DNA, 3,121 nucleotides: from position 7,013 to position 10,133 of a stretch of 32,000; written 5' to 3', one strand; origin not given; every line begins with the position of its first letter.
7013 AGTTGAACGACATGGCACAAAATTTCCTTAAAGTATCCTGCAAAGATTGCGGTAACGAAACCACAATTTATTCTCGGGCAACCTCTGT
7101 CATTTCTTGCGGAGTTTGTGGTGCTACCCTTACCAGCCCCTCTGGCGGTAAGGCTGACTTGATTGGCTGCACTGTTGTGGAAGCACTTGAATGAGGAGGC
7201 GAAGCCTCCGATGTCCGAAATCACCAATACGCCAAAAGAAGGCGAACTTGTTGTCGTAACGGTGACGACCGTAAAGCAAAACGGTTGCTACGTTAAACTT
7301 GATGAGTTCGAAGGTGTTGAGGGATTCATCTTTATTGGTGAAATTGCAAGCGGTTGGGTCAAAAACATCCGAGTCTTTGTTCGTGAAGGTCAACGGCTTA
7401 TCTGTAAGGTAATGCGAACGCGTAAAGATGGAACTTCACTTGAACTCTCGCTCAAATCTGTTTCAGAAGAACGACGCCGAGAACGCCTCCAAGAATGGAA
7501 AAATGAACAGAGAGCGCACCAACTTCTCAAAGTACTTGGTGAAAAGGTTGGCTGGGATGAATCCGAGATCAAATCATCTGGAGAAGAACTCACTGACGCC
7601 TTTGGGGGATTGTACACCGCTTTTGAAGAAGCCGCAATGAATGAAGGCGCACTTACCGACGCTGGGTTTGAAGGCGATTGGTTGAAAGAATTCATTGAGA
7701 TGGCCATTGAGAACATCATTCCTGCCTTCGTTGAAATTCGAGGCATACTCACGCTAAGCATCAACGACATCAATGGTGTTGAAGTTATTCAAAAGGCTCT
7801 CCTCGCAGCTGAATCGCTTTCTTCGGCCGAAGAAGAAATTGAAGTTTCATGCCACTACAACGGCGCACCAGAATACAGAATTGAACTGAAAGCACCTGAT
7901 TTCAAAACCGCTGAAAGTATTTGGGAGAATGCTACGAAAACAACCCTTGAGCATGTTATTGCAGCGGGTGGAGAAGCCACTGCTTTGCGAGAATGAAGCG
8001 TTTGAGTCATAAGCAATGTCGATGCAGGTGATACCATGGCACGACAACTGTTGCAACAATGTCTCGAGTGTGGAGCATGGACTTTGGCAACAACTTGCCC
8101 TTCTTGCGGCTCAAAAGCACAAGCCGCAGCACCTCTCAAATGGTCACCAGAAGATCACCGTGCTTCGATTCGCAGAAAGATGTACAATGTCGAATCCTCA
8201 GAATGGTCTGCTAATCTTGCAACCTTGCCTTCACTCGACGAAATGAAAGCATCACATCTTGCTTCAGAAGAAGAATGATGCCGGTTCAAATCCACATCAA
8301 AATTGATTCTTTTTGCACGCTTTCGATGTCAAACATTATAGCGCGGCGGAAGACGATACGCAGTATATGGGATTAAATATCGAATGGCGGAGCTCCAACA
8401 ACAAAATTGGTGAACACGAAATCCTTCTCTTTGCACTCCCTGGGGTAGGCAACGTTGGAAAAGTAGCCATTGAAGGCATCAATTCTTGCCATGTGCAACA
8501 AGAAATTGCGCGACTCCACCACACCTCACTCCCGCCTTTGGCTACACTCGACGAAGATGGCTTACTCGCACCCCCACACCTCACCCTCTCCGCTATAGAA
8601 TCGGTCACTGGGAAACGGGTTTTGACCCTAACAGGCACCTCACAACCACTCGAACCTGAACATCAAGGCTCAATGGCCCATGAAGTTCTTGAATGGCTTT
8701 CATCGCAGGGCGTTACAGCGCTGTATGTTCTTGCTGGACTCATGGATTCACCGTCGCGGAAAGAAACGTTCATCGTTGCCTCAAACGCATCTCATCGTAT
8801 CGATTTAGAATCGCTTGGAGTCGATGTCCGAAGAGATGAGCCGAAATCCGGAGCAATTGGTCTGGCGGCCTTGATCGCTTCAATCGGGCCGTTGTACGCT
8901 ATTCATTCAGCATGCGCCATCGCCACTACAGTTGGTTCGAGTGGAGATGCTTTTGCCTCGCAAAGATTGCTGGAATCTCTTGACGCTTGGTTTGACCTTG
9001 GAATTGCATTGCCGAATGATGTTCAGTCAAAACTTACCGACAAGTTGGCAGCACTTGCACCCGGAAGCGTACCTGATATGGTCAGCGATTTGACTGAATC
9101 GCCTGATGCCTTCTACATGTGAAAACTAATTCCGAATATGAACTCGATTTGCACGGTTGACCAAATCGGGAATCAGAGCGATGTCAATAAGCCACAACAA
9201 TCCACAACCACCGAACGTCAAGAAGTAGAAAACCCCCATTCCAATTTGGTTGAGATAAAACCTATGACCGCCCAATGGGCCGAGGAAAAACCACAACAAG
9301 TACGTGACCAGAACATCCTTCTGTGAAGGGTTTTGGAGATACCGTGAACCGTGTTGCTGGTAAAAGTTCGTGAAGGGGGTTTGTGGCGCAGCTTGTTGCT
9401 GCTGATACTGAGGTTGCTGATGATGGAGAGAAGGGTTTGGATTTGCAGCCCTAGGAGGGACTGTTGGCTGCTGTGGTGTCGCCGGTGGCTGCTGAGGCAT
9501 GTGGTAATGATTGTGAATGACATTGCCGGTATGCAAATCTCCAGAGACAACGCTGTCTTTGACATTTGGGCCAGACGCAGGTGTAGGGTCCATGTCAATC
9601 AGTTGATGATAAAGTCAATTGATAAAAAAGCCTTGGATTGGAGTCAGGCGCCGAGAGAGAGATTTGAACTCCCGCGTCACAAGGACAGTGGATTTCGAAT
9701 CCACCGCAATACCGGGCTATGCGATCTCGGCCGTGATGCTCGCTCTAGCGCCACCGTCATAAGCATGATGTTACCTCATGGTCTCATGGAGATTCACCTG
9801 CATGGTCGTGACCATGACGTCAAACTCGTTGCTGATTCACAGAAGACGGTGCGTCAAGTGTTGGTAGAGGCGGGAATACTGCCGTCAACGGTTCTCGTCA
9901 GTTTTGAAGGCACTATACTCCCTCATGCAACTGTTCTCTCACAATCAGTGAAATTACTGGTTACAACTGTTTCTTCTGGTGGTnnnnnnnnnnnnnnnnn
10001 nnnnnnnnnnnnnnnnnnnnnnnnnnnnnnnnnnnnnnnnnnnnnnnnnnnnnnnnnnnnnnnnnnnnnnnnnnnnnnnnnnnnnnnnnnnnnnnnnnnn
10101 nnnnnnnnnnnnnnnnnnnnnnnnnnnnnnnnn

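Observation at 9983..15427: Tandem paralogous Fe-S Cas4/RecB-type nucleases, each fused to two RPA-like OB folds, coupled directly behind ABCE1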

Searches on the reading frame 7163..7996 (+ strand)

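Call 18: search_protein_families(library=pfam, proteins=[window:7163-7996:+], max_evalue=0.001)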
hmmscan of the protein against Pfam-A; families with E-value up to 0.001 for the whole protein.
window:7163-7996:+ (277 aa): 2 families
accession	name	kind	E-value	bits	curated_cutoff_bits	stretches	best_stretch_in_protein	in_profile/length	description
PF07541.17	EIF_2_alpha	-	2.9e-22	79.3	22.8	1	137-246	3-113/114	Eukaryotic translation initiation factor 2 alpha subunit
PF00575.29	S1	-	2.1e-07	31.6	22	1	24-98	2-74/74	S1 RNA binding domain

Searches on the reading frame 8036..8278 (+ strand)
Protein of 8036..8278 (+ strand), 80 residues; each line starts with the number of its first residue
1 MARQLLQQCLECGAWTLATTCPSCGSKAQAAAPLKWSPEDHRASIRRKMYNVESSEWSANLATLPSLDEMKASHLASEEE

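Call 70: search_protein_families(library=pfam, proteins=[window:8036-8278:+], max_evalue=1)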
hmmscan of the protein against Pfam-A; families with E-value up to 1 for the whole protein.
window:8036-8278:+ (80 aa): 11 families
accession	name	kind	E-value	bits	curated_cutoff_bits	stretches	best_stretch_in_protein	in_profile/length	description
PF04135.18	Nop10p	-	3.9e-11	43.3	27.2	1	5-49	4-48/52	Nucleolar RNA-binding protein, Nop10p family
PF03119.21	DNA_ligase_ZBD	-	0.0043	17.3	25.8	1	20-29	1-10/27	NAD-dependent DNA ligase C4 zinc finger domain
PF12172.15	zf-ChsH2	-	0.0086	16.3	23.2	1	5-27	10-34/37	ChsH2, rubredoxin-like zinc ribbon domain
PF12773.13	DZR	-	0.01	16.4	27.3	1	7-31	13-37/45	Double zinc ribbon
PF23455.1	DUF7129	-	0.022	15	30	1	8-29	13-38/45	Domain of unknown function (DUF7129)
PF13248.11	Zn_ribbon_3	-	0.029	14.3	27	1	7-27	3-25/26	zinc-ribbon domain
PF24844.1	PolC_DP2_central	-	0.038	13.3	24.3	1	6-32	335-361/372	DNA polymerase II large subunit DP2, central domain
PF23458.2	DUF7130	-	0.087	13.2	35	1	4-30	51-82/89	Domain of unknown function (DUF7130)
PF18073.7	Zn_ribbon_LapB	-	0.37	11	25.7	0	5-15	13-23/28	Rubredoxin metal binding domain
PF13240.11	Zn_Ribbon_1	-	0.6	10.4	25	0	18-27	13-22/23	zinc-ribbon domain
PF09723.15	Zn_ribbon_8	-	0.96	10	34.4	0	18-28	26-37/41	Zinc ribbon domain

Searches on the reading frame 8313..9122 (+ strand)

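Call 18: search_protein_families(library=pfam, proteins=[window:8313-9122:+], max_evalue=0.001)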
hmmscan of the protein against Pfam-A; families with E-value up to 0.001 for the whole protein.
window:8313-9122:+ (269 aa): 1 family
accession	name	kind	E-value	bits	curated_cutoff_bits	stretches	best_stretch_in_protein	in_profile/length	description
PF09754.15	PAC2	-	1.2e-20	74.7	25.8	1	41-232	4-196/215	PAC2 family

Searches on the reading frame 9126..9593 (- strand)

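Call 18: search_protein_families(library=pfam, proteins=[window:9126-9593:-], max_evalue=0.001)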
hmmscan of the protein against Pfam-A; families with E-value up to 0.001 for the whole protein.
window:9126-9593:- (155 aa): 1 family
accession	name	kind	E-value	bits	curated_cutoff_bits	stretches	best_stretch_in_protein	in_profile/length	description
PF05154.21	TM2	-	9.1e-19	67.9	27.9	1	91-138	2-50/51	TM2 domain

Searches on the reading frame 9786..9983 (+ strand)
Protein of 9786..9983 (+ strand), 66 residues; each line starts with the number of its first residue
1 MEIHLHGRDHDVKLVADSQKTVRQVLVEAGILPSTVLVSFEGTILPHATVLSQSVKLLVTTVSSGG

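Call 70: search_protein_families(library=pfam, proteins=[window:9786-9983:+], max_evalue=1)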
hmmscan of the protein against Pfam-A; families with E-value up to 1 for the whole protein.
window:9786-9983:+ (66 aa): 1 family
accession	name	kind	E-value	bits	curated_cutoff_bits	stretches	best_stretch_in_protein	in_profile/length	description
PF02597.26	ThiS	-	0.063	14.3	22.5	1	11-66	13-76/76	ThiS family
